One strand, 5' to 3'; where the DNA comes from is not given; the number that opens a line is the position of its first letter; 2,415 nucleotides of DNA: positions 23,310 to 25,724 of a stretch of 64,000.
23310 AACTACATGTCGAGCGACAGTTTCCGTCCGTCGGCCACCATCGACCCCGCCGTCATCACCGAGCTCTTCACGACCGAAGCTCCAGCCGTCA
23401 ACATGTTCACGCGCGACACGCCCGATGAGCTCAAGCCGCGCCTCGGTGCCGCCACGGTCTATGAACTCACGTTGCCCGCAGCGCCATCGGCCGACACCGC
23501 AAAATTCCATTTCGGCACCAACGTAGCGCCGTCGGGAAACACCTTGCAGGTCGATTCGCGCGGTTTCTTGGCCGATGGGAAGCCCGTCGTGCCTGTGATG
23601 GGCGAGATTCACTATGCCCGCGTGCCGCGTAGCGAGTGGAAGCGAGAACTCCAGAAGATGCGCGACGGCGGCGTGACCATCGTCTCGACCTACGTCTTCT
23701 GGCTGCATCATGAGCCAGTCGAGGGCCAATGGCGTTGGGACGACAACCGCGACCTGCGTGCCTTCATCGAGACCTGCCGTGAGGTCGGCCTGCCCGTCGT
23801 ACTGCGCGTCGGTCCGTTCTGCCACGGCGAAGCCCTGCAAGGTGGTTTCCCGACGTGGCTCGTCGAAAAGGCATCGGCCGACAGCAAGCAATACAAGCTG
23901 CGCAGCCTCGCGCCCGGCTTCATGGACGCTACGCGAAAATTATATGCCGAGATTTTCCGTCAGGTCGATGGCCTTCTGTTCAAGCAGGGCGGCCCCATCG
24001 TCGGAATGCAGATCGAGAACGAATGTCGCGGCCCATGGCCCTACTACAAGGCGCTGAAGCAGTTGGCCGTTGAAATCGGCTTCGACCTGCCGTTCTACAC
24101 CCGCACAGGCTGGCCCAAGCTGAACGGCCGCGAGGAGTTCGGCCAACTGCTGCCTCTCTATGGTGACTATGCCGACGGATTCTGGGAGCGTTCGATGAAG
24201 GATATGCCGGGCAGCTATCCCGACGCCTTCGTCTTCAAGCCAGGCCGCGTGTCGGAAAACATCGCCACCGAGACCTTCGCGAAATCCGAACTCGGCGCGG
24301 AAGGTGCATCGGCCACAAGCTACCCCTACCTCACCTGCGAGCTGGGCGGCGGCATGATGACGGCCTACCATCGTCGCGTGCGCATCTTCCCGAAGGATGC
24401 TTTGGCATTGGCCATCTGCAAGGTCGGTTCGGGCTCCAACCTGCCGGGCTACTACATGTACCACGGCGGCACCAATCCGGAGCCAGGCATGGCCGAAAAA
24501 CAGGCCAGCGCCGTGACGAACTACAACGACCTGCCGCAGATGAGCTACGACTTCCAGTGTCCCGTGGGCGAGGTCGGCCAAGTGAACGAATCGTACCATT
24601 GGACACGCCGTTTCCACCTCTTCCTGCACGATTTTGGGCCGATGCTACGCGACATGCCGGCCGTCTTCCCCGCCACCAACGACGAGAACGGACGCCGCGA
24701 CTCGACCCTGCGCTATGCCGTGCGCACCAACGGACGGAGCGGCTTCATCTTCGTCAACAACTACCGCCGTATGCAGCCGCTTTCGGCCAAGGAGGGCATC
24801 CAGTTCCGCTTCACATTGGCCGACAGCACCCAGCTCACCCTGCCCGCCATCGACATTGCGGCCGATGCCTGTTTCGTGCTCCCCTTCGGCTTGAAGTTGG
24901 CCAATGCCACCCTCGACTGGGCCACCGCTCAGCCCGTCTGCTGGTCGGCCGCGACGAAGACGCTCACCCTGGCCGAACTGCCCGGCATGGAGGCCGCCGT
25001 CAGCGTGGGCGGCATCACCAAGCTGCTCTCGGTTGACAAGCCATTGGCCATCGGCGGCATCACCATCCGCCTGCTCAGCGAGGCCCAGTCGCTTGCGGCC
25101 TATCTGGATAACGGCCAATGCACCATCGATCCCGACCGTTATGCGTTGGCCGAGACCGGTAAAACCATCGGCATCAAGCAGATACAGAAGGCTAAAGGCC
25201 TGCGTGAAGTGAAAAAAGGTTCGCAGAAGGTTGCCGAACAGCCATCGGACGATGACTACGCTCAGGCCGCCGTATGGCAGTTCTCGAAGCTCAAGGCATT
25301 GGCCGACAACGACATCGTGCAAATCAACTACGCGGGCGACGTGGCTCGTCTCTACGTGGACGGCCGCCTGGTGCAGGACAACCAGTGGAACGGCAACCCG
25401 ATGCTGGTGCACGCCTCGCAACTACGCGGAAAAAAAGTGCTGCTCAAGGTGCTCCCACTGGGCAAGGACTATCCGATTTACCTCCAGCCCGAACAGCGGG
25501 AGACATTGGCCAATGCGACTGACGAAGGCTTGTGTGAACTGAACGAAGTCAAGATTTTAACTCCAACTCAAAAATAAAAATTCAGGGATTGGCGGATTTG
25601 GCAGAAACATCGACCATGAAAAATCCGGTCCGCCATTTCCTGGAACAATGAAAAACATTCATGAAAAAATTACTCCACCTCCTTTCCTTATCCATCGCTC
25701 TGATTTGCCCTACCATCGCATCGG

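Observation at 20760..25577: Single 1605-aa polypeptide carrying both a GH2 and a GH35 catalytic module, next to the hexuronate cluster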

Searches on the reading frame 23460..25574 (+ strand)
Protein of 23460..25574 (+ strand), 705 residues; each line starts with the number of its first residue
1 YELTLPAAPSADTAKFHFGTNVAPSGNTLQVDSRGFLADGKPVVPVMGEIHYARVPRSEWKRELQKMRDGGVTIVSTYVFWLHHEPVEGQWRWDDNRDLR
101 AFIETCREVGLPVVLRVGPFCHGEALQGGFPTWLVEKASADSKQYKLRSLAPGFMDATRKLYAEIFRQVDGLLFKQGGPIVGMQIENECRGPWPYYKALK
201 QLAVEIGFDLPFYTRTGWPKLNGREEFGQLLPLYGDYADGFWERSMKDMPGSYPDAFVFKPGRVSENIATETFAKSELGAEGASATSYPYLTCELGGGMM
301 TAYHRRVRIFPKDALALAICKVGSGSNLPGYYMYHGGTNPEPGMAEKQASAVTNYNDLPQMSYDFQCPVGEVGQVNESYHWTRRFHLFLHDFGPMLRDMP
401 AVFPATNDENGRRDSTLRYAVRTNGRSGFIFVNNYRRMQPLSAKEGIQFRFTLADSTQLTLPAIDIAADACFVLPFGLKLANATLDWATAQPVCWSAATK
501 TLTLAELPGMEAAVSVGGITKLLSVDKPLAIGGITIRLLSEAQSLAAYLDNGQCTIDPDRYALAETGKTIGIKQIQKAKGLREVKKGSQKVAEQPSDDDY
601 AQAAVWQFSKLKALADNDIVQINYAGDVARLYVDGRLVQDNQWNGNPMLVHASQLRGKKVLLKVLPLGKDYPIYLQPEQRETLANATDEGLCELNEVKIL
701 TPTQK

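Call 14: find_homologous_proteins(query=window:23460-25574:+, max_evalue=1e-10)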
Query window:23460-25574:+ (705 aa): 6041 proteins with E <= 1e-10 among 8000 candidates; the best 120 are listed.
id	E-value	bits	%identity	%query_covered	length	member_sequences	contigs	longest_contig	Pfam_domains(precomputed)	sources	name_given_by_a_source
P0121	1.0e-257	875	52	99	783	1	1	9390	PF01301.26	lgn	-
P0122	4.4e-256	870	52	97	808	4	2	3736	PF01301.26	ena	-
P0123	8.8e-255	866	53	100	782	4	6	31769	PF01301.26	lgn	-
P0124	4.7e-251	853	53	100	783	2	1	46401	PF01301.26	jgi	-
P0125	2.3e-250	851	54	100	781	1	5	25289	PF01301.26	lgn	-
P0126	3.5e-243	827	53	97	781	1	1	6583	PF01301.26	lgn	-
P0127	2.2e-242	825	52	99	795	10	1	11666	PF01301.26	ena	-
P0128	1.5e-236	805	51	100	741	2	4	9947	PF02449.22,PF01301.26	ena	-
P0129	6.5e-233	793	50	100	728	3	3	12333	PF02449.22,PF01301.26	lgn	-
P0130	9.7e-226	770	52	98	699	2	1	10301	PF02449.22,PF01301.26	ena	-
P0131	4.9e-225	767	51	98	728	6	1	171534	PF01301.26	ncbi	-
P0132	3.9e-224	764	52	98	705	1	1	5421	PF01301.26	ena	-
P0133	1.1e-223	763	52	98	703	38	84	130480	PF01301.26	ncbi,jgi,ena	-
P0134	1.5e-223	762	52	99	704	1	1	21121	PF02449.22,PF01301.26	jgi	-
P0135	9.7e-223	760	52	98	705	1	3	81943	PF01301.26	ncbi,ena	-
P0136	1.3e-222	759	52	98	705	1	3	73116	PF01301.26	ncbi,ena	-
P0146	3.1e-221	755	52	98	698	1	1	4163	PF01301.26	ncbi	-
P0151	6.5e-221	754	52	97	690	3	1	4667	PF01301.26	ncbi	-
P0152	7.0e-221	754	52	98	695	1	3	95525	PF02449.22,PF01301.26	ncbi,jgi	jgi:hypothetical protein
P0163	4.0e-220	751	51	98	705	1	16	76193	PF01301.26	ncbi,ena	-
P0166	5.1e-220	751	51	98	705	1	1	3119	PF01301.26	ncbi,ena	-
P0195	1.3e-218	746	52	97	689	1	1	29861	PF02449.22,PF01301.26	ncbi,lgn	-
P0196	1.5e-218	746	52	97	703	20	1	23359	PF02449.22,PF01301.26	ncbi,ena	-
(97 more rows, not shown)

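Call 20: search_solved_structures(query=window:23460-25574:+, max_evalue=1e-10, show_alignments=3)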
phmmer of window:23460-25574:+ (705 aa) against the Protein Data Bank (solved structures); distinct sequences matched with E-value up to 1e-10: 27.
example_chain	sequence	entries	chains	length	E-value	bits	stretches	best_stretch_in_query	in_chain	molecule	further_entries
3wez_A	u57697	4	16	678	1.4e-33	119.5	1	34-217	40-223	Beta-galactosidase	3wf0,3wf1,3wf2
7kdv_A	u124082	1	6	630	1.6e-33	119.3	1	30-191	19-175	Beta-galactosidase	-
3thc_A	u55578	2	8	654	1.6e-33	119.2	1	34-217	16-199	Beta-galactosidase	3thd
3wf3_A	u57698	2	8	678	3.4e-33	118.1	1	34-217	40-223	Beta-galactosidase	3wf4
8fa5_B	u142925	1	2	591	2e-31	112.3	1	32-211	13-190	Beta-galactosidase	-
4e8c_A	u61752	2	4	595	6.8e-30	107.2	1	35-217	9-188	Glycosyl hydrolase, family 35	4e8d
3d3a_A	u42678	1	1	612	2.3e-29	105.5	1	25-212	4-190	Beta-galactosidase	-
6eon_A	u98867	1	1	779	1.1e-28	103.2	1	25-212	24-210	Beta-galactosidase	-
8h25_A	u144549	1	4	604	2.2e-28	102.2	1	34-222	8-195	Beta-galactosidase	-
3w5f_A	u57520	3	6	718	5.4e-28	101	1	29-193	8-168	Beta-galactosidase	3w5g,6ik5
6ik6_A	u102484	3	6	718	1.9e-27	99.2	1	29-193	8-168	Beta-galactosidase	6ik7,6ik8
4mad_A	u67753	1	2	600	6e-27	97.5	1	34-190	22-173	Beta-galactosidase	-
5gsm_A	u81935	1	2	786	4.1e-23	84.8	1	32-189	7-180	Exo-beta-D-glucosaminidase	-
8uid_A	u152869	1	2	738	8e-23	83.9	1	47-205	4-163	Beta-galactosidase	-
8qqh_AAA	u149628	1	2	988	1.6e-22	82.9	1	46-205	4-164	Beta-galactosidase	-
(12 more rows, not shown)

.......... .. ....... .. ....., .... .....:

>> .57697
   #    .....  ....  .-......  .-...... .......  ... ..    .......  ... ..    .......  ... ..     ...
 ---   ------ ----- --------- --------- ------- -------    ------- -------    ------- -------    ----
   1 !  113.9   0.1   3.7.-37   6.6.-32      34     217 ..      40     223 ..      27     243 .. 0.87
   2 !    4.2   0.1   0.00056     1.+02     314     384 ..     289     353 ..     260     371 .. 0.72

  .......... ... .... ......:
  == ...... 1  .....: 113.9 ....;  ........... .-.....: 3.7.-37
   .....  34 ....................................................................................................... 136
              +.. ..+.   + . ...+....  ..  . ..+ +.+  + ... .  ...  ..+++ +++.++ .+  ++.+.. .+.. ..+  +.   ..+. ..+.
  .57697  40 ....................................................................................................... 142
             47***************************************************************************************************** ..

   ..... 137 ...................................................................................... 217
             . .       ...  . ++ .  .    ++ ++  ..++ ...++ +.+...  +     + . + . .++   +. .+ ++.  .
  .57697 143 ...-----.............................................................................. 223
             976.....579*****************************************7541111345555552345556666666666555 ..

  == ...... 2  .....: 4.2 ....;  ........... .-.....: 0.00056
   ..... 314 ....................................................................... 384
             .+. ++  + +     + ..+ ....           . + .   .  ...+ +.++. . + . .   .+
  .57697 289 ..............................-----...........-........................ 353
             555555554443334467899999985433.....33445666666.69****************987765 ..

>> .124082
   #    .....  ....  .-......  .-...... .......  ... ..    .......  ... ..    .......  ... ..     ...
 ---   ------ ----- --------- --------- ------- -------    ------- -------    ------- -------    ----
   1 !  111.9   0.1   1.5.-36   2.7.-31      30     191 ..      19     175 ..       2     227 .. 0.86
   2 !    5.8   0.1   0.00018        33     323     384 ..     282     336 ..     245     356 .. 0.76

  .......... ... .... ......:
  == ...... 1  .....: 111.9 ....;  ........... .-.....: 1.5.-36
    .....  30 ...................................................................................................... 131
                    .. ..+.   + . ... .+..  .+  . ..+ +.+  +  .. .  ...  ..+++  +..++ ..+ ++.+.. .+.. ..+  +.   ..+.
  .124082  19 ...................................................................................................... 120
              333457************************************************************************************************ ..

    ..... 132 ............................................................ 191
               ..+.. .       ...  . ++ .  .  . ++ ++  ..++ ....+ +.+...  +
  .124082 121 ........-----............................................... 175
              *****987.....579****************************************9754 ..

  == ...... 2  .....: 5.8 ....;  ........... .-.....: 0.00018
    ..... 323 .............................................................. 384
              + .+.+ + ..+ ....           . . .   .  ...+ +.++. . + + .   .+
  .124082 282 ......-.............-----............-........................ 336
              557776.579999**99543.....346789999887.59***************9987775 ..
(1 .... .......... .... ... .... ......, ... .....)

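Call 23: find_encoding_contigs(protein=P0133, flank=10000, max_places=3)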
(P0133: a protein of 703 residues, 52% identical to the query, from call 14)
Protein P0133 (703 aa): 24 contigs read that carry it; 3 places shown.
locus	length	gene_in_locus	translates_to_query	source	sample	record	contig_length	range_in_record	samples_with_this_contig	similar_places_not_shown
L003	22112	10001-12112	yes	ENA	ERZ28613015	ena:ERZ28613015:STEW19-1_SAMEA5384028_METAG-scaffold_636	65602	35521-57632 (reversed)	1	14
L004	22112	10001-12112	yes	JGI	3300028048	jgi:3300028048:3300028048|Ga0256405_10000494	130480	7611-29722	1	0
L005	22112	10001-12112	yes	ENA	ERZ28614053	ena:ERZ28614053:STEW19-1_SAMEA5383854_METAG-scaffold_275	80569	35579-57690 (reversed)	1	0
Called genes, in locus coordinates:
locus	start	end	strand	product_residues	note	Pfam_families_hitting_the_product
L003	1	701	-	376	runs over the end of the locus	-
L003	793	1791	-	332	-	PF01820:Dala_Dala_lig_N, PF02222:ATP-grasp (weak), PF07478:Dala_Dala_lig_C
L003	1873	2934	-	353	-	PF01479:S4, PF00849:PseudoU_synth_2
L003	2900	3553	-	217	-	PF03793:PASTA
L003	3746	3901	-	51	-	PF00468:Ribosomal_L34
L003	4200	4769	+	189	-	PF08207:EFP_N, PF01132:EFP, PF09285:Elong-fact-P_C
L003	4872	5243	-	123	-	PF04342:DMT_6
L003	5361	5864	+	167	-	PF04542:Sigma70_r2, PF08281:Sigma70_r4_2, PF04545:Sigma70_r4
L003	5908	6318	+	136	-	-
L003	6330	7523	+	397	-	-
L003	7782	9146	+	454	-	PF00291:PALP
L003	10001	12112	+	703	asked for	PF01301:Glyco_hydro_35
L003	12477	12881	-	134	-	-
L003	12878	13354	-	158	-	PF04542:Sigma70_r2, PF07638:Sigma70_ECF (weak), PF08281:Sigma70_r4_2, PF04545:Sigma70_r4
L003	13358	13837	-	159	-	PF19762:DUF6249 (weak)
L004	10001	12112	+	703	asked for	PF01301:Glyco_hydro_35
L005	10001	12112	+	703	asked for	PF01301:Glyco_hydro_35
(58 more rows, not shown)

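Call 47: predict_structure(alignment_id=A1)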
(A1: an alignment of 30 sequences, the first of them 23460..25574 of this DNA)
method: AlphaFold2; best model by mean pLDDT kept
length: 705 residues; sequences in the alignment: 30
mean_pLDDT: 77.3   pTM: 0.81
mean pLDDT of the five models: 77.3, 75.6, 75.2, 74.5, 72.9
residues with pLDDT >= 90: 246; 70-90: 256; 50-70: 92; < 50: 111
segments of 3 or more residues with pLDDT < 50: 216-219, 233-253, 255-301, 334-350, 352-356, 364-375
pLDDT, mean of each block of 10 residues (from residue 1): 87 71 88 78 81 81 86 85 88 90 95 80 62 92 93 95 95 93 76 84 92 59 60 46 42 45 29 37 38 41 61 77 67 47 42 51 50 55 88 88 66 75 95 79 92 96 93 96 96 94 94 96 95 96 88 75 62 93 74 80 93 84 90 86 81 88 93 79 85 89 60
secondary structure, 60 per line:
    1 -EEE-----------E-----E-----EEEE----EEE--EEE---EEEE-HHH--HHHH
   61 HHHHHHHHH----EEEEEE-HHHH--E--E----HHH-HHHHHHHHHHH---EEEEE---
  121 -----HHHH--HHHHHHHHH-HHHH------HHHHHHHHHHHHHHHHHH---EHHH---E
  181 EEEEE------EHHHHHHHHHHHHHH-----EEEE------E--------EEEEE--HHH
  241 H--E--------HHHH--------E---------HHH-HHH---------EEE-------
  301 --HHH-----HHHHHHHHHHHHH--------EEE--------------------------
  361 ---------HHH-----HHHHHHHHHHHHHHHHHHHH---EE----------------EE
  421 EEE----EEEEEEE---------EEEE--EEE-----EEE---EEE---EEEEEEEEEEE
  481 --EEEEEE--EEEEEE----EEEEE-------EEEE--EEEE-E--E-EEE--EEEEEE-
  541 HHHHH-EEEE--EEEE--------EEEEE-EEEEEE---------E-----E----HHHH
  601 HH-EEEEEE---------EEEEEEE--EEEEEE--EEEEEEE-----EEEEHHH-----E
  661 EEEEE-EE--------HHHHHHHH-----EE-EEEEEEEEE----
elements in order (helices of 4 or more, strands of 3 or more residues): E2-4 E28-31 E36-38 E41-43 E47-50 H57-69 E74-79 H81-84 H99-109 E113-117 H126-129 H132-140 H142-145 H152-169 E180-185 H193-206 E212-215 E231-235 H238-241 H253-256 E291-293 H311-323 E332-334 H378-397 E419-423 E428-434 E444-447 E450-452 E458-460 E464-466 E470-480 E483-488 E491-496 E501-505 E513-516 E519-522 E529-531 E534-539 H541-545 E547-550 E553-556 E565-569 E571-576 H597-602 E604-609 E619-625 E628-633 E636-642 E648-651 E660-665 H677-684 E693-701

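Call 50: fold_search(model_id=the predicted structure, library=pdb)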
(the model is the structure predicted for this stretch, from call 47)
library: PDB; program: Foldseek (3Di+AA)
matches with E <= 10: 1684; with E <= 0.001: 380
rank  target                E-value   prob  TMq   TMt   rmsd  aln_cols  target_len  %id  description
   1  5ifp_A                3.8e-24  1.00  0.58  0.43  14.6       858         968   14  STRUCTURE OF BETA-GALACTOSIDASE FROM ASPERGILLUS NIGER (released 2017-04-19)
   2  5ift_A                2.8e-23  1.00  0.57  0.43  18.5       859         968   14  STRUCTURE OF E298Q-BETA-GALACTOSIDASE FROM ASPERGILLUS NIGER IN COMPLEX WITH 3-b-Galactopyranosyl glucose (released 2017-04-19)
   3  4iug_A                4.9e-23  1.00  0.57  0.43  18.5       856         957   14  Crystal structure of beta-galactosidase from Aspergillus oryzae in complex with galactose (released 2013-07-31)
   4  3w5f_A                7.2e-23  1.00  0.44  0.44  14.3       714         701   18  Crystal structure of tomato beta-galactosidase 4 (released 2014-01-29)
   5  3og2_A                8.0e-23  1.00  0.56  0.41  19.0       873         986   14  Native crystal structure of Trichoderma reesei beta-galactosidase (released 2011-03-16)
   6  1tg7_A                9.9e-23  1.00  0.56  0.42  18.3       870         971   14  Native structure of beta-galactosidase from Penicillium sp. (released 2004-11-02)
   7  8qqh_AAA              2.6e-22  1.00  0.52  0.39  13.9       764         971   16  Structure of beta-galactosidase from Desulfurococcus amyloliticus (released 2024-08-14)
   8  8uid_A                3.1e-22  1.00  0.51  0.49  15.9       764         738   17  Archaeal highly thermostable GH35 family beta-galactosidase from Desulfurococcus amyloliticus (released 2024-10-16)
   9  6ik6_A                4.6e-22  1.00  0.43  0.43  13.7       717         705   18  Crystal structure of Tomato beta-galactosidase (TBG) 4 with beta-1,4-galactobiose (released 2018-11-28)
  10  3w5g_A                5.1e-22  1.00  0.45  0.45  13.9       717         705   18  Crystal structure of tomato beta-galactosidase 4 in complex with galactose (released 2014-01-29)
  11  8qqh_BBB              7.4e-22  1.00  0.51  0.38  14.5       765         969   17  Structure of beta-galactosidase from Desulfurococcus amyloliticus (released 2024-08-14)
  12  6eon                  2.0e-19  1.00  0.44  0.41  25.2       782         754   16  Galactanase BT0290 (released 2017-11-29)
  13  3wf4_A                2.1e-19  1.00  0.44  0.50  25.5       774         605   16  Crystal structure of human beta-galactosidase mutant I51T in complex with 6S-NBI-DGJ (released 2014-04-16)
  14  3thc_C                2.3e-18  1.00  0.44  0.51  25.6       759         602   16  Crystal structure of human beta-galactosidase in complex with galactose (released 2011-12-07)
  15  8fa5_A                2.6e-18  1.00  0.43  0.51  24.0       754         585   16  Crystal structure of Xanthomonas campestris GH35 beta-galactosidase (released 2023-11-29)
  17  3thc_A                4.4e-18  1.00  0.44  0.51  23.1       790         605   16  Crystal structure of human beta-galactosidase in complex with galactose (released 2011-12-07)
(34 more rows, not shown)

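Call 68: search_protein_families(library=ncbifam, proteins=[P0133, P0121], max_evalue=1e-10)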
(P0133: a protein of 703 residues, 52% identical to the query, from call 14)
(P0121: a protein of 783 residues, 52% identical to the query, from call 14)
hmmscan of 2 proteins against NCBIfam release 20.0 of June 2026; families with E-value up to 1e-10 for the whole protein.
P0133 (703 aa): 1 family
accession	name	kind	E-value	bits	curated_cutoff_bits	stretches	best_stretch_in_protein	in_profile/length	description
NF041127.1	exo_beta_glucsam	equivalog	9.2e-22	77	1500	1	36-197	2-179/782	exo-beta-D-glucosaminidase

P0121 (783 aa): 1 family
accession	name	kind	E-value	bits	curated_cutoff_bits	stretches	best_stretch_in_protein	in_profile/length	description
NF041127.1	exo_beta_glucsam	equivalog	8.6e-22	77.1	1500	1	50-207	6-179/782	exo-beta-D-glucosaminidase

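Call 73: list_cluster_members(proteins=[P0131, P0135, P0136, P0146, P0151, P0152, P0163, P0166, P0195, P0196])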
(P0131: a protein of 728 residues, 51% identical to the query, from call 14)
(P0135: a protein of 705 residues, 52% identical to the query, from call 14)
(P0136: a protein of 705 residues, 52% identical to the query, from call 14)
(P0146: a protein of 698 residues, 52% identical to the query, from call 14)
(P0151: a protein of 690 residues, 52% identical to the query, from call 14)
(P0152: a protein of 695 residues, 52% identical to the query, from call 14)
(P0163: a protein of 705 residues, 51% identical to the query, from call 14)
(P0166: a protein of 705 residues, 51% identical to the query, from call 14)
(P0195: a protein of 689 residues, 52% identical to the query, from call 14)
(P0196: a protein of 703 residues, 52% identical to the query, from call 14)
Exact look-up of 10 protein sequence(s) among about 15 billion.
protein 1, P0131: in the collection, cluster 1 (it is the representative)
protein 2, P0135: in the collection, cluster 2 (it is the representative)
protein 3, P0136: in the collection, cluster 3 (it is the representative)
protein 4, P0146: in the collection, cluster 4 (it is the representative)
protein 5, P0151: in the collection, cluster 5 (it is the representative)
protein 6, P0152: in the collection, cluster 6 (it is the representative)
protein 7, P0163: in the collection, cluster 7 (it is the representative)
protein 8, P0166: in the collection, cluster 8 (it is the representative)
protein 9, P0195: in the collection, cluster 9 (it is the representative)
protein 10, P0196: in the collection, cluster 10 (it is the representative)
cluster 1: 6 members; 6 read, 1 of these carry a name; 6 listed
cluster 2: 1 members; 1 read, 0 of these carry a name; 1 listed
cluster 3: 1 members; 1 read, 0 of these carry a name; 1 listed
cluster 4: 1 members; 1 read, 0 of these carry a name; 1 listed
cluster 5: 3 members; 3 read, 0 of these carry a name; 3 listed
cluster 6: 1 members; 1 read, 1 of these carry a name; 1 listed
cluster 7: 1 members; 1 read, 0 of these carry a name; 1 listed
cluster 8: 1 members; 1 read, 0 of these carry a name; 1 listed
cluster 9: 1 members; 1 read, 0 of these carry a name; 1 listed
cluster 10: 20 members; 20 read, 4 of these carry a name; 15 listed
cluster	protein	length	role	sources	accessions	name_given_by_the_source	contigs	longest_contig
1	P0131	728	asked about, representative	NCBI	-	-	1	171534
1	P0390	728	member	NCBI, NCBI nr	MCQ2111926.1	MAG: beta-galactosidase [Bacteroidaceae bacterium] | beta-galactosidase [Bacteroidaceae bacterium]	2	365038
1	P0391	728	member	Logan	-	-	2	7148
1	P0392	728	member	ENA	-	-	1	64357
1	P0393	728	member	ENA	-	-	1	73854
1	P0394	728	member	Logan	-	-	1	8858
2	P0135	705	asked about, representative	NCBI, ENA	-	-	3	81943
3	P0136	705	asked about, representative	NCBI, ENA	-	-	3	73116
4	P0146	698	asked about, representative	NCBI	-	-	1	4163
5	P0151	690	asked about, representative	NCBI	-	-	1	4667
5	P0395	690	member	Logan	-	-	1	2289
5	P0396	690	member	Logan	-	-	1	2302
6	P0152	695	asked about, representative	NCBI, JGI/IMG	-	hypothetical protein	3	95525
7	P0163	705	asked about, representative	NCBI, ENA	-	-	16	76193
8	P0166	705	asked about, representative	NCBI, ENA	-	-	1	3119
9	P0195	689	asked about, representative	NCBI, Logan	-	-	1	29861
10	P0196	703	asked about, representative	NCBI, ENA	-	-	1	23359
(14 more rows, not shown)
